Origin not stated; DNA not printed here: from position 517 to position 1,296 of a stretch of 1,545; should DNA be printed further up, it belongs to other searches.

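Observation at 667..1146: Small winged-helix protein is the only credible gene and is the best candidate replication initiator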

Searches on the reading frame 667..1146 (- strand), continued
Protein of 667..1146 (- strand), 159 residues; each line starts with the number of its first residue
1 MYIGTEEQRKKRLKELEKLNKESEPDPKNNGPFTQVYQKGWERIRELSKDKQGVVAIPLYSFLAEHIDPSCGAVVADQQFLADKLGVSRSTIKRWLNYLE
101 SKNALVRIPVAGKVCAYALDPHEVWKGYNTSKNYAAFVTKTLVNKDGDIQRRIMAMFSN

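Call 63: predict_structure(alignment_id=A1)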
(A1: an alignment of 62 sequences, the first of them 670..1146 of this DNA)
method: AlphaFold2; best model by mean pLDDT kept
length: 159 residues; sequences in the alignment: 62
mean_pLDDT: 87.0   pTM: 0.73
mean pLDDT of the five models: 87.0, 86.9, 86.9, 86.0, 85.3
residues with pLDDT >= 90: 97; 70-90: 33; 50-70: 25; < 50: 4
segments of 3 or more residues with pLDDT < 50: 143-145
pLDDT, mean of each block of 10 residues (from residue 1): 81 90 65 89 97 96 94 95 98 98 94 93 92 88 56 64
secondary structure, 60 per line:
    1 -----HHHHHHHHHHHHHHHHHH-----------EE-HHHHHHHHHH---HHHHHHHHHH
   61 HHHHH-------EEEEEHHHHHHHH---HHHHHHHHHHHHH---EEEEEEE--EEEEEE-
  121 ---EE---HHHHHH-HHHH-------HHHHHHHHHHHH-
elements in order: H6-23 H38-47 H51-65 E73-77 H78-85 H89-101 E105-111 E114-119 H129-134 H136-139 H147-158

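Call 66: fold_search(model_id=the predicted structure, library=pdb)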
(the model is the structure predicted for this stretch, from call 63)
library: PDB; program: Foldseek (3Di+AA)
matches with E <= 10: 1816; with E <= 0.001: 0
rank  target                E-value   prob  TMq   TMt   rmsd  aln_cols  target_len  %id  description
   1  1s3j_B                1.3e-03  1.00  0.36  0.40  13.7       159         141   16  X-ray crystal structure of YusO protein from Bacillus subtilis (released 2004-04-13)
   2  1s3j_A                1.9e-03  1.00  0.35  0.38  12.9       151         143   17  X-ray crystal structure of YusO protein from Bacillus subtilis (released 2004-04-13)
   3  7dvu                  3.6e-03  0.98  0.36  0.40  16.7       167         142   12  Crystal structure of heme sensor protein PefR in complex with heme and cyanide (released 2021-09-29)
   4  1u2w_B                4.1e-03  1.00  0.35  0.49  14.3       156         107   14  Crystal Structure of the Staphylococcus aureus pI258 CadC (released 2005-07-12)
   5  3f3x                  4.1e-03  0.99  0.35  0.40  13.9       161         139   13  Crystal structure of the transcriptional regulator BldR from Sulfolobus Solfataricus (released 2009-05-05)
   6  2nyx_B                6.0e-03  1.00  0.37  0.40  12.1       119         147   17  Crystal structure of RV1404 from Mycobacterium tuberculosis (released 2006-12-05)
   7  3eco_A                6.0e-03  0.96  0.32  0.36  15.1       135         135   16  Crystal structure of MepR, a transcription regulator of the Staphylococcus aureus multidrug efflux pump MepA (released 2009-02-10)
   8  2nyx_A                6.3e-03  1.00  0.37  0.40  11.9       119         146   16  Crystal structure of RV1404 from Mycobacterium tuberculosis (released 2006-12-05)
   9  7dvr                  6.7e-03  0.98  0.36  0.39  16.6       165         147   13  Crystal structure of heme sensor protein PefR from Streptococcus agalactiae in complex with heme (released 2021-09-29)
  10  3gfi_A                7.6e-03  0.99  0.35  0.39  14.2       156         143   11  Crystal structure of ST1710 complexed with its promoter DNA (released 2009-08-25)
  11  3f72_A                8.6e-03  0.99  0.34  0.49  14.4       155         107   14  Crystal Structure of the Staphylococcus aureus pI258 CadC Metal Binding Site 2 Mutant (released 2009-04-07)
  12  2fbh                  8.6e-03  0.98  0.37  0.42  12.9       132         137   23  The crystal structure of transcriptional regulator PA3341 (released 2005-12-20)
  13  4fx0_B                1.0e-02  0.93  0.29  0.33  13.6       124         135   18  Crystal structure of M. tuberculosis transcriptional regulator MosR (released 2012-09-26)
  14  5loe_B                1.1e-02  1.00  0.37  0.24  12.6       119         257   18  Structure of full length Cody from Bacillus subtilis in complex with Ile (released 2017-01-11)
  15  3f72_B                1.2e-02  0.99  0.35  0.50  14.2       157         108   13  Crystal Structure of the Staphylococcus aureus pI258 CadC Metal Binding Site 2 Mutant (released 2009-04-07)
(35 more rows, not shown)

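Call 76: get_annotated_region(hit=H59, flank=1400)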
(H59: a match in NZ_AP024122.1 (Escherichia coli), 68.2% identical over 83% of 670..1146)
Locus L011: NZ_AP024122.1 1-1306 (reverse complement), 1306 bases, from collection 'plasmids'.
description: Escherichia coli strain JML285 plasmid JML285_P8, complete sequence
organism: Escherichia coli (NCBI taxid 562)
taxonomy: Bacteria; Pseudomonadota; Gammaproteobacteria; Enterobacterales; Enterobacteriaceae; Escherichia; Escherichia coli
host: -; source: Homo sapiens; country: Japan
typing (MOB-suite, as given by PLSDB): non-mobilizable
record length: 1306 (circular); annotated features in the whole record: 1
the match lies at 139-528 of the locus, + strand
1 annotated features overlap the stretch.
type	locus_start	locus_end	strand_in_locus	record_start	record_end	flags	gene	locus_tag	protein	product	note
CDS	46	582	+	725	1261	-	-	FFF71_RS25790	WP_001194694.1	helix-turn-helix domain-containing protein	-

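Call 77: get_annotated_region(hit=H67, flank=3000)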
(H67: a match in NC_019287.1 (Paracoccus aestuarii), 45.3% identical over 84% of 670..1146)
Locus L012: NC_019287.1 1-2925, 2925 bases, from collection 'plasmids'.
description: Paracoccus aestuarii plasmid pAES1, complete sequence
organism: Paracoccus aestuarii (NCBI taxid 453842)
taxonomy: Bacteria; Pseudomonadota; Alphaproteobacteria; Rhodobacterales; Paracoccaceae; Paracoccus; Paracoccus aestuarii
host: -; source: -; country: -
typing (MOB-suite, as given by PLSDB): mobilizable; replicon rep_cluster_1963; relaxase MOBV
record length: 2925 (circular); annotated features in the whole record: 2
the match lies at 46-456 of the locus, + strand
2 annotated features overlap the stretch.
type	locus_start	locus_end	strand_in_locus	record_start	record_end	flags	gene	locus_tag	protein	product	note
CDS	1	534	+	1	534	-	-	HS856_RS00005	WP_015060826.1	replication/maintenance protein RepL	GO:0006260 - DNA replication [Evidence IEA]; GO:0006276 - plasmid maintenance [Evidence IEA]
CDS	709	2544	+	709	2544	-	mobV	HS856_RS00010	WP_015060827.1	MobV family relaxase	GO:0006310 - DNA recombination [Evidence IEA]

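Call 78: get_annotated_region(hit=H66, flank=1500)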
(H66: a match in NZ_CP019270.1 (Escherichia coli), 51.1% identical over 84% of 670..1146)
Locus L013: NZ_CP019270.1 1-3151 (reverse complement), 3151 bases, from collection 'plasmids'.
description: Escherichia coli strain 13C1079T plasmid p13C1079T-3, complete sequence
organism: Escherichia coli (NCBI taxid 562)
taxonomy: Bacteria; Pseudomonadota; Gammaproteobacteria; Enterobacterales; Enterobacteriaceae; Escherichia; Escherichia coli
host: -; source: chicken,whole organism,stool; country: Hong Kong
typing (MOB-suite, as given by PLSDB): non-mobilizable; replicon Col(MG828)
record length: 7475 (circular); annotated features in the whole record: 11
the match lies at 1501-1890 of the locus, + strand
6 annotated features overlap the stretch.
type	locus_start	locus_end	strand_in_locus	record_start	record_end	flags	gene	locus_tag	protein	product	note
CDS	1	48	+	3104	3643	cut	-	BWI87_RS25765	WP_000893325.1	replication/maintenance protein RepL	GO:0006260 - DNA replication [Evidence IEA]; GO:0006276 - plasmid maintenance [Evidence IEA]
CDS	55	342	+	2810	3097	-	-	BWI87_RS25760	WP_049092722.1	hypothetical protein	-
CDS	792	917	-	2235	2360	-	-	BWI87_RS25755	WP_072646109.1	replication protein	-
CDS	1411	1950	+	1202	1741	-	-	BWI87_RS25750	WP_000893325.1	replication/maintenance protein RepL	GO:0006260 - DNA replication [Evidence IEA]; GO:0006276 - plasmid maintenance [Evidence IEA]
CDS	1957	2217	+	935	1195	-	-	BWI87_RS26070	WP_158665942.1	hypothetical protein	-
CDS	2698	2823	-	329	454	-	-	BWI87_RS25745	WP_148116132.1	replication protein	-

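Call 101: get_annotated_region(hit=H31, flank=1200)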
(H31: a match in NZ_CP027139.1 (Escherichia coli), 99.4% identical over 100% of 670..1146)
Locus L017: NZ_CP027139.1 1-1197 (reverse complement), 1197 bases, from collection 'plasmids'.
description: Escherichia coli strain AR_0369 plasmid unnamed5
organism: Escherichia coli (NCBI taxid 562)
taxonomy: Bacteria; Pseudomonadota; Gammaproteobacteria; Enterobacterales; Enterobacteriaceae; Escherichia; Escherichia coli
host: -; source: -; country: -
typing (MOB-suite, as given by PLSDB): non-mobilizable; replicon Col(MG828)
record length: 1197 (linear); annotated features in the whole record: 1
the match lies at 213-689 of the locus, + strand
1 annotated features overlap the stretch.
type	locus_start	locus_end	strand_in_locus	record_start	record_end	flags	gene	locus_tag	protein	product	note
CDS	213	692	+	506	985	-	-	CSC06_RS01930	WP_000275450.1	helix-turn-helix domain-containing protein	-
